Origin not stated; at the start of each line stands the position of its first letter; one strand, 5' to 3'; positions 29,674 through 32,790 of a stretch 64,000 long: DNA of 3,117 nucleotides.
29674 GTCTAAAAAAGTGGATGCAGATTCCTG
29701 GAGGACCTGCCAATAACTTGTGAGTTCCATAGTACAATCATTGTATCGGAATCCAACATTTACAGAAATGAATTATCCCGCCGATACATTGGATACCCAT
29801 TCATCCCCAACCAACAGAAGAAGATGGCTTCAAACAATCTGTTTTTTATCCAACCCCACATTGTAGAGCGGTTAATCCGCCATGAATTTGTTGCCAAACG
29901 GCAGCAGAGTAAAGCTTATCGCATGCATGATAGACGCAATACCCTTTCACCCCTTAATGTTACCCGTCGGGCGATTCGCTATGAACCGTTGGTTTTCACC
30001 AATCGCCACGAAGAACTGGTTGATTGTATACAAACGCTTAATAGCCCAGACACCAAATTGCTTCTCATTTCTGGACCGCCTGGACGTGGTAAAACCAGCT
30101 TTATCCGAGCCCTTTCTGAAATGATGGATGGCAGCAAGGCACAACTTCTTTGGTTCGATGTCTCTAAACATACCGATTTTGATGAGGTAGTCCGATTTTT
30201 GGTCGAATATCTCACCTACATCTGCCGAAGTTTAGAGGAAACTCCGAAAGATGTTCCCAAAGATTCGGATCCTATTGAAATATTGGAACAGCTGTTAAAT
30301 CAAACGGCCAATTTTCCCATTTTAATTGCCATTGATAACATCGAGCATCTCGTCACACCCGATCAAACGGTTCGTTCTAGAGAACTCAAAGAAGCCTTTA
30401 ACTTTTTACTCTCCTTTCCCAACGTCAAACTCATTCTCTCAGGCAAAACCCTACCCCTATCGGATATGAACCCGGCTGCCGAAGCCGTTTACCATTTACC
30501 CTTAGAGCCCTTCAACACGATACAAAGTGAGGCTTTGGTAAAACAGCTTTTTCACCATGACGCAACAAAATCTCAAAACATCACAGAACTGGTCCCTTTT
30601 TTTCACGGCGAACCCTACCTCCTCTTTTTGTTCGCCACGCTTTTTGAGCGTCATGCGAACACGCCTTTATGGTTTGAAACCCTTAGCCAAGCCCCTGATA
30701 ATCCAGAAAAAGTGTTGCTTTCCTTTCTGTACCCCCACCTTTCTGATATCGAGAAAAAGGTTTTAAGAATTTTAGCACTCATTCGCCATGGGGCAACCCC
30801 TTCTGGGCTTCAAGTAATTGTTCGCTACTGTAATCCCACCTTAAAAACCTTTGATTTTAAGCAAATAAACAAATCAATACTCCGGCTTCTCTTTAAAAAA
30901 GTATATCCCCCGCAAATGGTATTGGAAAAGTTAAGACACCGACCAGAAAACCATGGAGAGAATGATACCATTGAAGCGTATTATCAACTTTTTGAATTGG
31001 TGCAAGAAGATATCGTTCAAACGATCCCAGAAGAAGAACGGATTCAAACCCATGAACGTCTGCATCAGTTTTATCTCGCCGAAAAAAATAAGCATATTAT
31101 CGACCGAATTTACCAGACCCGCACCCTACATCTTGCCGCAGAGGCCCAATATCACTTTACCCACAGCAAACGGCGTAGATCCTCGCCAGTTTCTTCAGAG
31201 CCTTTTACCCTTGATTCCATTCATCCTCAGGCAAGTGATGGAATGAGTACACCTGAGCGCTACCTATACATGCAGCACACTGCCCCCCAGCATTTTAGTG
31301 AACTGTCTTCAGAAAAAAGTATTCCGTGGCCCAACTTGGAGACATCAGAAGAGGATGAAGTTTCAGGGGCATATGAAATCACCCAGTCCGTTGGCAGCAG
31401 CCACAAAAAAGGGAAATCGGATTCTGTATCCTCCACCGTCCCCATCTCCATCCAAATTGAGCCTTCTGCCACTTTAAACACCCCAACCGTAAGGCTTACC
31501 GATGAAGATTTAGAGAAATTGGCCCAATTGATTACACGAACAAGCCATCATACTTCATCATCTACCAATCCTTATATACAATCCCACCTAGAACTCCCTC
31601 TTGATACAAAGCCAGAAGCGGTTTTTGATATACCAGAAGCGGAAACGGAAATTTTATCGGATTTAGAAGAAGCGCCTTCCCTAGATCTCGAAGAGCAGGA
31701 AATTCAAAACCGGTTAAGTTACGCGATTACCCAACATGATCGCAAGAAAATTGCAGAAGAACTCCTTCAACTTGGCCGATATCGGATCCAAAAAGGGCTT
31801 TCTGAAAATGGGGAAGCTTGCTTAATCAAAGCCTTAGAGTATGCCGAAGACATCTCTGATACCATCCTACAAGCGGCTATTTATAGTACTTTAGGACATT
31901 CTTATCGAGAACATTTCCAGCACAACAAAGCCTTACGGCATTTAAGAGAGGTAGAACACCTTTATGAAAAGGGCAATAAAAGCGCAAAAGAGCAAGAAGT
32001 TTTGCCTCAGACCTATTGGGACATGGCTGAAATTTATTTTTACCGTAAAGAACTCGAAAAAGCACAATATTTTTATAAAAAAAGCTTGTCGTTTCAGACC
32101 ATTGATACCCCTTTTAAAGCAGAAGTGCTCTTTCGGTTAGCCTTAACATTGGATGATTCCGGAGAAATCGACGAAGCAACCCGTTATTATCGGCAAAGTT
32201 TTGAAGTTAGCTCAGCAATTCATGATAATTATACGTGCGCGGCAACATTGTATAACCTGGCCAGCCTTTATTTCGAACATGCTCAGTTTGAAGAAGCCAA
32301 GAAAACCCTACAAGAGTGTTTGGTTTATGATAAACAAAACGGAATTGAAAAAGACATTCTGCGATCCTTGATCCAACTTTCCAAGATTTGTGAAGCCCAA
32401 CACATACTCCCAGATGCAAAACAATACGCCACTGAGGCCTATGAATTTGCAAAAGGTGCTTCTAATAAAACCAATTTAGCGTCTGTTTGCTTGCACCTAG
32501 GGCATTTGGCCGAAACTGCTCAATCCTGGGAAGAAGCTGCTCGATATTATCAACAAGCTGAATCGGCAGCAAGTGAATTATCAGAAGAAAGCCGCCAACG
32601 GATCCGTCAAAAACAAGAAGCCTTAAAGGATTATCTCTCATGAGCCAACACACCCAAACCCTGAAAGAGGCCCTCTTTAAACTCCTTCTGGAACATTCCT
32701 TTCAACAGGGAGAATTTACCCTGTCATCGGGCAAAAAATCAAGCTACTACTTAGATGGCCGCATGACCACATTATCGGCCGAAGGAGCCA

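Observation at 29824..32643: Stand-alone 939-aa STAND-like NTPase with acidic disordered linker and TPR array between rsmG and pyrE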

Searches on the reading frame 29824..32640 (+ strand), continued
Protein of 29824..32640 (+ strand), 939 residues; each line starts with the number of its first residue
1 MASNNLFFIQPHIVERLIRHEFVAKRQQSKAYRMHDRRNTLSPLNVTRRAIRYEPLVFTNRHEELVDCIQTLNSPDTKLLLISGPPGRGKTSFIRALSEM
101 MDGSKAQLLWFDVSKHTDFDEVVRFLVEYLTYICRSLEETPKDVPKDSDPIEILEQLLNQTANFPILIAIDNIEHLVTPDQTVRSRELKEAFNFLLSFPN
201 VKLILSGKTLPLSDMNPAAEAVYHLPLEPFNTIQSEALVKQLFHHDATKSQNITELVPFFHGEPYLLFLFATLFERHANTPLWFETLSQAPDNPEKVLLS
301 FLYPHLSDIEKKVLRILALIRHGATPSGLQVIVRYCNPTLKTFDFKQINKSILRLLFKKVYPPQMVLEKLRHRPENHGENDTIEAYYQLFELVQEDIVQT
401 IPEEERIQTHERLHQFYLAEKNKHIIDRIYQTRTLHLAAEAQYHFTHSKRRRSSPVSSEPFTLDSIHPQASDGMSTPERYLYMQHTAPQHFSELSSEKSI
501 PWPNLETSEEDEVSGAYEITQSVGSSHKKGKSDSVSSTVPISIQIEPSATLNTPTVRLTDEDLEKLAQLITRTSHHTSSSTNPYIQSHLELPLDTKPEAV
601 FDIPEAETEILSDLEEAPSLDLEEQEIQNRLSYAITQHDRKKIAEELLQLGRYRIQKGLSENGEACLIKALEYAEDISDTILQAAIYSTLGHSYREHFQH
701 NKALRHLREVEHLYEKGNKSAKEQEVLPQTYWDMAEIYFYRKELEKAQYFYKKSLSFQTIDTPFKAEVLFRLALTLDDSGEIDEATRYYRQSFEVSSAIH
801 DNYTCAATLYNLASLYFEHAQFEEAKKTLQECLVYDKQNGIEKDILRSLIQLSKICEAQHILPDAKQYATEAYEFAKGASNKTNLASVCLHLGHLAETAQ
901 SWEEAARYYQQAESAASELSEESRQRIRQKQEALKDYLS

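Call 14: find_encoding_contigs(protein=P0010, flank=6000, max_places=2)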
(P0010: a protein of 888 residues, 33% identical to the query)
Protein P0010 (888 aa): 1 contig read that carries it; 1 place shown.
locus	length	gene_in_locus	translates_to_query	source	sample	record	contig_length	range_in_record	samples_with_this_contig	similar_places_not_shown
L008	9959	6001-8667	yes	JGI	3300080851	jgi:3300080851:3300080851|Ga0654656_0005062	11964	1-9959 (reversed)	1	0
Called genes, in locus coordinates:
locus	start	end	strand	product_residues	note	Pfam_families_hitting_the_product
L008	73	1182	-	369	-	PF00082:Peptidase_S8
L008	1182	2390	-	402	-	PF00082:Peptidase_S8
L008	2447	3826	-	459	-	PF00483:NTP_transferase, PF01128:IspD, PF12804:NTP_transf_3, PF00132:Hexapep, PF25087:GMPPB_C, PF25084:LbH_EIF2B (weak), PF00132:Hexapep (weak)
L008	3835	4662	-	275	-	PF25084:LbH_EIF2B (faint), PF25087:GMPPB_C (weak), PF00132:Hexapep (weak), PF13720:Acetyltransf_11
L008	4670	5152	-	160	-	PF07977:FabA, PF22818:ApeI-like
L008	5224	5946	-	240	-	PF02527:GidB, PF13649:Methyltransf_25 (faint), PF13847:Methyltransf_31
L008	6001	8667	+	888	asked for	PF13181:TPR_8 (faint), PF13428:TPR_14 (faint), PF00515:TPR_1 (faint), PF13424:TPR_12 (faint), PF07719:TPR_2 (faint)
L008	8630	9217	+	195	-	PF00156:Pribosyltran (weak)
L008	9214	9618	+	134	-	PF13279:4HBT_2, PF03061:4HBT (weak)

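Call 17: find_related_loci(query=A1, collection=genome_contigs, flank=8000)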
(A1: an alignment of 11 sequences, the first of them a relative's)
Query A1 (939 aa) in genome_contigs; peptide patterns used: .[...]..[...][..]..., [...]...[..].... (x = any residue, [..] = any of these).
93 stretches matched a pattern; 5 encode a relative of the query (tblastn E <= 1e-3); 5 distinct loci.
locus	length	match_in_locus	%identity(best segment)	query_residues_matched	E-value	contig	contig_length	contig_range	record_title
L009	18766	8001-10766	47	1-939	0e+0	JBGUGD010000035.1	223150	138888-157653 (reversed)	MAG: Vampirovibrionaceae bacterium NZW_1234 k127_6594456, whole genome shotgun sequence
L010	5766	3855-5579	45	1-579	1e-145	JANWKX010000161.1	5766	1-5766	MAG: Vampirovibrionales bacterium isolate CRAIB_MAG104 c_000000097903, whole genome shotgun sequence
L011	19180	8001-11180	37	8-933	4e-107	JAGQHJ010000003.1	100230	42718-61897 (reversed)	MAG: Cyanobacteria bacterium HKST-UBA04 NODE_3_length_100230_cov_4.363783, whole genome shotgun sequence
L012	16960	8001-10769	40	1-938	0e+0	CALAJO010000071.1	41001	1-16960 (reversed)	MAG: uncultured cyanobacterium isolate N1_Bin_METABAT__280_1 genome assembly, contig: c_000002947154, whole genome shotg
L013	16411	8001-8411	25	164-313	6e-5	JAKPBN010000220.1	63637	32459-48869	MAG: Spirochaetota bacterium isolate USSF_metabat.37 k201_27176, whole genome shotgun sequence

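Call 55: list_cluster_members(proteins=[P0001, P0005, P0014, P0017, P0023, P0030, P0048, P0055, P0066, P0085])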
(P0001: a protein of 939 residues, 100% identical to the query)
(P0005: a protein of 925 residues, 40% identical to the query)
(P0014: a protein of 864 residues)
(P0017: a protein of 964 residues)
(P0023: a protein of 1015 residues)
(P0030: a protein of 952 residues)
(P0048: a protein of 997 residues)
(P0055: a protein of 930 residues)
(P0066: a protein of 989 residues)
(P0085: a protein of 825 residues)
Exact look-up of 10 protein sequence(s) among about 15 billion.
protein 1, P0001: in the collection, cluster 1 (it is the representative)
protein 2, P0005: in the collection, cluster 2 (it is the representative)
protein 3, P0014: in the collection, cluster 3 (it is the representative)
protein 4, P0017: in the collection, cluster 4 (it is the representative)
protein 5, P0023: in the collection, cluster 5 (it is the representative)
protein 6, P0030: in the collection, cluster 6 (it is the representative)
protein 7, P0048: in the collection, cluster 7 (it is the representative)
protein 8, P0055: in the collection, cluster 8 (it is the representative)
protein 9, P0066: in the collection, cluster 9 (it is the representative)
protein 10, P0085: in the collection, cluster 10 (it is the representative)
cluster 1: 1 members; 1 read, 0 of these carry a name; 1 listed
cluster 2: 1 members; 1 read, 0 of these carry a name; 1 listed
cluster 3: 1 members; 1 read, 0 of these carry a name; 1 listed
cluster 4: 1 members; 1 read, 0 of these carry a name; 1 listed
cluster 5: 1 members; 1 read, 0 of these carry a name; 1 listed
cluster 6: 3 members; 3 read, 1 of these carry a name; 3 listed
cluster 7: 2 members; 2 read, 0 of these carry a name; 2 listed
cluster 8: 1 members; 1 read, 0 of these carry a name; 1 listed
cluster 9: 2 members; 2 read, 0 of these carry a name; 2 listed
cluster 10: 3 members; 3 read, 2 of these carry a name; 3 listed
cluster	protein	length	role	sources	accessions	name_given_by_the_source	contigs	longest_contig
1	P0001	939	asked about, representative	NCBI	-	-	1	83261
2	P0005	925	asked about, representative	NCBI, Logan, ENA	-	-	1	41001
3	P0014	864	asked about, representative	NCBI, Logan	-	-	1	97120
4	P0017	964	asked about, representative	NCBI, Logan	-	-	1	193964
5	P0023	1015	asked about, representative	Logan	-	-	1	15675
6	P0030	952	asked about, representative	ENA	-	-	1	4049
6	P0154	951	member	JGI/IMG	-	tetratricopeptide (TPR) repeat protein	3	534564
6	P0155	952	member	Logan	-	-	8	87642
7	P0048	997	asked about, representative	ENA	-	-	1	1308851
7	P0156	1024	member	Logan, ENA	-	-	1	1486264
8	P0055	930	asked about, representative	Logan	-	-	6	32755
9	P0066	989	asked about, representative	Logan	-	-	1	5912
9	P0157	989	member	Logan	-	-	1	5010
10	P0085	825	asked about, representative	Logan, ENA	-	-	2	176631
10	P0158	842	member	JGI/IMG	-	hypothetical protein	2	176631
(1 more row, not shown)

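Call 61: predict_structure(alignment_id=A3)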
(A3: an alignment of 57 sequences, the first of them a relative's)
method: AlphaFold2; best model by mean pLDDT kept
length: 939 residues; sequences in the alignment: 57
mean_pLDDT: 84.3   pTM: 0.61
mean pLDDT of the five models: 84.3, 83.1, 82.5, 82.4, 82.0
residues with pLDDT >= 90: 666; 70-90: 89; 50-70: 39; < 50: 145
segments of 3 or more residues with pLDDT < 50: 453-555, 575-608, 615-619
pLDDT, mean of each block of 10 residues (from residue 1): 75 95 78 57 91 95 97 95 97 97 89 96 94 83 73 92 95 96 95 95 98 91 97 96 91 96 97 95 96 95 97 98 96 97 95 96 94 72 93 96 96 97 90 94 91 47 42 39 34 38 37 37 38 40 39 57 77 49 32 32 43 50 93 96 98 93 95 96 96 95 97 87 88 98 97 93 96 97 98 98 97 97 98 97 96 98 98 96 95 97 97 89 93 93
secondary structure, 60 per line:
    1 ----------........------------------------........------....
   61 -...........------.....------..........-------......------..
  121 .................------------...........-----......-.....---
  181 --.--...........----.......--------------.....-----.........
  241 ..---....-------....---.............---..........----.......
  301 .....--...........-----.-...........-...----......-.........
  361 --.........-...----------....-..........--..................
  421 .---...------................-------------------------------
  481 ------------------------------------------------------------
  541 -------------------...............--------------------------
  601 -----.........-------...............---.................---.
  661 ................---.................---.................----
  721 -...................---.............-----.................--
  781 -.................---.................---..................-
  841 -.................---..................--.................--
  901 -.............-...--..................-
elements in order (helices of 4 or more, strands of 3 or more residues): H11-18 H43-50 H57-60 H62-72 E79-83 H90-99 E107-112 H119-137 H150-160 E166-171 H173-176 H186-196 E201-207 E222-226 H232-242 H246-249 H257-260 H264-276 H280-289 H294-305 H308-318 H326-336 H345-350 H352-356 E357-360 H363-371 E386-389 H391-400 H403-421 H434-449 H560-574 H606-614 H622-636 H640-656 H660-676 H680-696 H700-716 H722-740 H744-756 H762-778 H782-798 H802-818 H822-839 H842-858 H862-879 H882-898 H902-914 H921-938

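Call 67: fold_search(model_id=the predicted structure, library=pdb)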
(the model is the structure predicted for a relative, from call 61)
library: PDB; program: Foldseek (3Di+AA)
matches with E <= 10: 1737; with E <= 0.001: 417
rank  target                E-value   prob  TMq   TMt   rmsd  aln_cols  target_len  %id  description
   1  6mfv_A                1.7e-15  1.00  0.27  0.37  24.9       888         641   14  Crystal structure of the Signal Transduction ATPase with Numerous Domains (STAND) protein with a tetratricopeptide rep (released 2019-02-20)
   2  6hc2_E                2.7e-10  1.00  0.29  0.68   7.8       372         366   15  Crystal structure of NuMA/LGN hetero-hexamers (released 2019-05-29)
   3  3sf4_A                3.1e-10  1.00  0.30  0.75   3.6       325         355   17  Crystal structure of the complex between the conserved cell polarity proteins Inscuteable and LGN (released 2011-11-23)
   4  6hc2_C                3.1e-10  1.00  0.29  0.68   7.8       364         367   17  Crystal structure of NuMA/LGN hetero-hexamers (released 2019-05-29)
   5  6hc2_A                3.9e-10  1.00  0.29  0.68   6.0       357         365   16  Crystal structure of NuMA/LGN hetero-hexamers (released 2019-05-29)
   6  3sf4_C                5.6e-10  1.00  0.30  0.76   3.9       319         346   17  Crystal structure of the complex between the conserved cell polarity proteins Inscuteable and LGN (released 2011-11-23)
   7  6hc2_S                6.0e-10  1.00  0.29  0.69   4.4       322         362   16  Crystal structure of NuMA/LGN hetero-hexamers (released 2019-05-29)
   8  5a7d_H                7.1e-10  1.00  0.30  0.75   3.6       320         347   17  Tetrameric assembly of LGN with Inscuteable (released 2016-08-03)
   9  3sf4_B                7.1e-10  1.00  0.30  0.75   4.0       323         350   17  Crystal structure of the complex between the conserved cell polarity proteins Inscuteable and LGN (released 2011-11-23)
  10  5a7d_G                1.5e-09  1.00  0.30  0.76   3.5       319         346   17  Tetrameric assembly of LGN with Inscuteable (released 2016-08-03)
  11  4a1s_A                1.6e-09  1.00  0.28  0.70   4.6       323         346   17  Crystallographic structure of the Pins:Insc complex (released 2012-03-28)
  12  5a7d_C                2.3e-09  1.00  0.30  0.77   2.9       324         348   16  Tetrameric assembly of LGN with Inscuteable (released 2016-08-03)
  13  4a1s_B                2.3e-09  1.00  0.28  0.71   4.4       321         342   17  Crystallographic structure of the Pins:Insc complex (released 2012-03-28)
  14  3ro2_A                4.8e-09  1.00  0.27  0.70   3.9       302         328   16  Structures of the LGN/NuMA complex (released 2012-03-07)
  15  5a7d_B                5.0e-09  1.00  0.29  0.72   3.7       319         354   18  Tetrameric assembly of LGN with Inscuteable (released 2016-08-03)
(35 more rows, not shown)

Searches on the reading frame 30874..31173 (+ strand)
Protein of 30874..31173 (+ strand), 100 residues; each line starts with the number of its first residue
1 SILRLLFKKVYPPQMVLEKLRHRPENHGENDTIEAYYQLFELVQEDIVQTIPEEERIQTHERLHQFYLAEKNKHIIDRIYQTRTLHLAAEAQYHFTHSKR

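Call 82: search_protein_families(library=pfam, proteins=[window:30874-31173:+], max_evalue=10)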
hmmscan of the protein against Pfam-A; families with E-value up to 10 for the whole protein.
seq(100 aa): 1 family
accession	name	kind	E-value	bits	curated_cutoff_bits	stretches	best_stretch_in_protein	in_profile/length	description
PF13967.11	RSN1_TM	-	0.21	11.7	27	1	1-50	21-70/156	Late exocytosis, associated with Golgi transport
